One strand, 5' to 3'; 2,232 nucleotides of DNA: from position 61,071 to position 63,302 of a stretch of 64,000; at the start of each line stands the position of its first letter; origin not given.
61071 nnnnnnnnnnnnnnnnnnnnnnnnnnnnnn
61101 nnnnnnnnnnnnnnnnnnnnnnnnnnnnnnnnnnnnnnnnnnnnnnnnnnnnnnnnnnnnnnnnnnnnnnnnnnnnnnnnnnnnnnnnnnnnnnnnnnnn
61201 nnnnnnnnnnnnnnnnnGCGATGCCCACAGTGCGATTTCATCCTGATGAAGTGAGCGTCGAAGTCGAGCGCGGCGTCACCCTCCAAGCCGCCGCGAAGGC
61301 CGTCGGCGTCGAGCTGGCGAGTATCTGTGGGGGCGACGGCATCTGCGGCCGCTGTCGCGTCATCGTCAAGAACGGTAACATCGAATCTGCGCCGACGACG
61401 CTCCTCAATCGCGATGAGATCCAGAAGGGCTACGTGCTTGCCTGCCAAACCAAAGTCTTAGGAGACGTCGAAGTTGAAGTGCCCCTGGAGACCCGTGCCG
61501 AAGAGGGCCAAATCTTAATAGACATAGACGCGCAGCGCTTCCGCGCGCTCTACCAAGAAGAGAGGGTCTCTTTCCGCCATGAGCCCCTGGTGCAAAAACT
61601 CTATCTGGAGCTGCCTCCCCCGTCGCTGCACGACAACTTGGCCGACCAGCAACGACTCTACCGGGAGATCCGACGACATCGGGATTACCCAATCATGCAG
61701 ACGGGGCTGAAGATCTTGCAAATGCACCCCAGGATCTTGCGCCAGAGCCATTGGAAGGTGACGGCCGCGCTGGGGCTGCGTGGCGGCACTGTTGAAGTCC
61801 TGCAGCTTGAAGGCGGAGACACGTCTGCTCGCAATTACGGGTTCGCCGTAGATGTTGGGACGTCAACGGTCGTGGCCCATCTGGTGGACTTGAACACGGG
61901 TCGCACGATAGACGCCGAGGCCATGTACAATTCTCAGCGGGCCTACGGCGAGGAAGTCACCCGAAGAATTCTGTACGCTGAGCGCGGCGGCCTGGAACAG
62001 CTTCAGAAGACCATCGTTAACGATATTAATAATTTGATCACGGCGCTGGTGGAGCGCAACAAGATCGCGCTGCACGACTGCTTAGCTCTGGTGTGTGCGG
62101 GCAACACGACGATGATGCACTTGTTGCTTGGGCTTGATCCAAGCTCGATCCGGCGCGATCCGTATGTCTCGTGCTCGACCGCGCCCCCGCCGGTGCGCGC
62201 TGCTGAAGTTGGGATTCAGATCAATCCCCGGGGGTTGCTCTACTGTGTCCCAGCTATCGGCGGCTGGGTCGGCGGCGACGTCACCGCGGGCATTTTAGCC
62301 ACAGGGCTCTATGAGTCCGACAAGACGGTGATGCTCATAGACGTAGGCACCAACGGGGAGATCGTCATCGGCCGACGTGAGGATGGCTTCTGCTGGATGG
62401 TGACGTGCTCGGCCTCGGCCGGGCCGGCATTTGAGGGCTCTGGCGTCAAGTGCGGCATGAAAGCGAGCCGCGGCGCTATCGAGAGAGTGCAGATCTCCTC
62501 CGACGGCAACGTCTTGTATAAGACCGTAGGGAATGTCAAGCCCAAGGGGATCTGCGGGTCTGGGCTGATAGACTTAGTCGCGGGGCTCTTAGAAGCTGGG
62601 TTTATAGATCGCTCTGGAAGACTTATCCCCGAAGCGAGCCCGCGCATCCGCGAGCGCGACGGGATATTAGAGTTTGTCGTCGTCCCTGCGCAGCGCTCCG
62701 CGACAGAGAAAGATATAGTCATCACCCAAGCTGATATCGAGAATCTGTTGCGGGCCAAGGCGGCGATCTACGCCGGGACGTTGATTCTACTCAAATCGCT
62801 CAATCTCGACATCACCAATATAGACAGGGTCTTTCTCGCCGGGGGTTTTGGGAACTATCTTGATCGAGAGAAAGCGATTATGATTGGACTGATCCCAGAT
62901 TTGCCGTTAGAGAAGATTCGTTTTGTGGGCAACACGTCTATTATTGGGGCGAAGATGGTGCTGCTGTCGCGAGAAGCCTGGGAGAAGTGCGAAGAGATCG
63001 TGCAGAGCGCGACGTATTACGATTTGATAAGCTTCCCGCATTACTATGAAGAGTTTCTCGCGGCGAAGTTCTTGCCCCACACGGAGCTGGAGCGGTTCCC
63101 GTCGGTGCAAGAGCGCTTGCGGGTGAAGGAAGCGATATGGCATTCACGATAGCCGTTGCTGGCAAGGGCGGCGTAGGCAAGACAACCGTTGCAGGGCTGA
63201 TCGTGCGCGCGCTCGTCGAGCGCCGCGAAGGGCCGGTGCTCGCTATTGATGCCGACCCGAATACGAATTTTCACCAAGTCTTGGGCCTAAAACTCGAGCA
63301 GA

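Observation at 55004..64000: Acetyl-CoA synthase / corrinoid protein cluster (cooC, CooF-like, FNOR, acsB, acsC, RACo, acsF, acsD) with no CODH catalytic subunit (acsA/cooS) in its usual place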

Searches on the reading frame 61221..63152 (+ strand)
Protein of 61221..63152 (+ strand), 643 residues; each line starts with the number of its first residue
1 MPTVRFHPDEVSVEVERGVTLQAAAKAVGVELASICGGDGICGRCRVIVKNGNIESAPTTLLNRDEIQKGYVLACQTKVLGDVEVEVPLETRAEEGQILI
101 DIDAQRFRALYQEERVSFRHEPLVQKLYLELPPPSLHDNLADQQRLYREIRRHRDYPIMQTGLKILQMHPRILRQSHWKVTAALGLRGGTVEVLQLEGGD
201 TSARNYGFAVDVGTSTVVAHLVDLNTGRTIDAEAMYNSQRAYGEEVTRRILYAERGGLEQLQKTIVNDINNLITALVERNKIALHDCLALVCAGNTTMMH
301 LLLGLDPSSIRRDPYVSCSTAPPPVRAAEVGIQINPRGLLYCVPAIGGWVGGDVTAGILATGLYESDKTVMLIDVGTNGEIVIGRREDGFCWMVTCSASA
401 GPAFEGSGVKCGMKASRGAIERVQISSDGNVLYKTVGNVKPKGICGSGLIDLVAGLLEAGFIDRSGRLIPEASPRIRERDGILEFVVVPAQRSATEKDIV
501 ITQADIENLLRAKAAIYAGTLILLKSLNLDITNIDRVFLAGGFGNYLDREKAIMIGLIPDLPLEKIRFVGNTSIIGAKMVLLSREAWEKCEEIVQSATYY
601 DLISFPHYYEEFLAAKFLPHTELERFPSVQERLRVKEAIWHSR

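Call 3: search_protein_families(library=pfam, proteins=[window:61221-63152:+])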
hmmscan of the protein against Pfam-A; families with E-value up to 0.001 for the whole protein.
window:61221-63152:+ (643 aa): 4 families
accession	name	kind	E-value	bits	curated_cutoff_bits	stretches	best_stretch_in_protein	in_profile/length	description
PF14574.11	RACo_C_ter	-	4.2e-96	321.5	27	1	369-630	2-261/261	C-terminal domain of RACo the ASKHA domain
PF17651.6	Raco_middle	-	2.3e-55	187.2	26.8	1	206-365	1-162/163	RACo middle region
PF17650.6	RACo_linker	-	5.7e-19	68.2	26.2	1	117-202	5-85/86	RACo linker region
PF00111.32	Fer2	-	1.2e-12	48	21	1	8-79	5-76/77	2Fe-2S iron-sulfur cluster binding domain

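Call 4: search_protein_families(library=ncbifam, proteins=[window:61221-63152:+])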
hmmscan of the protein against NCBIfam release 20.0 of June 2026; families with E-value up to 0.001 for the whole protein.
window:61221-63152:+ (643 aa): 13 families
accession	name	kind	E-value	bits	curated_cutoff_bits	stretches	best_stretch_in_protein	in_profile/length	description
NF040756.1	corr_regen_AcsV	exception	8.8e-184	612.4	800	1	4-627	2-632/632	corrinoid activation/regeneration protein AcsV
TIGR04270.1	Rama_corrin_act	subfamily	1.3e-37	129.4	500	1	206-598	1-394/534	methylamine methyltransferase corrinoid protein reductive activase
NF058606.1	GlBtMonoRdsGbcB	equivalog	3.5e-14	52.5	500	1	3-86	279-361/362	glycine betaine monooxygenase reductase subunit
TIGR01941.1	nqrF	equivalog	5.2e-13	48.7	295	1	9-90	40-123/405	NADH:ubiquinone reductase (Na(+)-transporting) subunit F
NF007964.0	PRK10684.1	equivalog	5e-10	38.9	383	1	12-85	260-332/333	NADH oxidoreductase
TIGR02008.1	fdx_plant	subfamily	4e-08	32.9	81.15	1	11-87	15-90/97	ferredoxin [2Fe-2S]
TIGR02160.1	PA_CoA_Oxy5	hypoth_equivalog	8.6e-08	31.4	420.8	1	14-82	279-345/352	1,2-phenylacetyl-CoA epoxidase subunit PaaE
NF040810.1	BenC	equivalog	3e-07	29.9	430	1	13-91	15-95/333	benzoate 1,2-dioxygenase electron transfer component BenC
NF004317.0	PRK05713.1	equivalog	3.4e-06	26.5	338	1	10-87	8-84/312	iron-sulfur-binding ferredoxin reductase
TIGR02007.1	fdx_isc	equivalog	7.5e-06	26.1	132.1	1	1-88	6-100/110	ISC system 2Fe-2S type ferredoxin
NF045803.1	MethMoxFADbindMmoC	equivalog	2.7e-05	23.1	500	1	11-91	14-95/343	aromatic/alkene monooxygenase hydroxylase FAD-binding subunit MmoC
NF007985.1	PRK10713.1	equivalog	0.00011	21.7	75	1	39-87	36-81/81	class I ribonucleotide reductase maintenance protein YfaE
NF041393.1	Frdxn_Halo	equivalog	0.00029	20.7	150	1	12-80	39-107/128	ferredoxin Fer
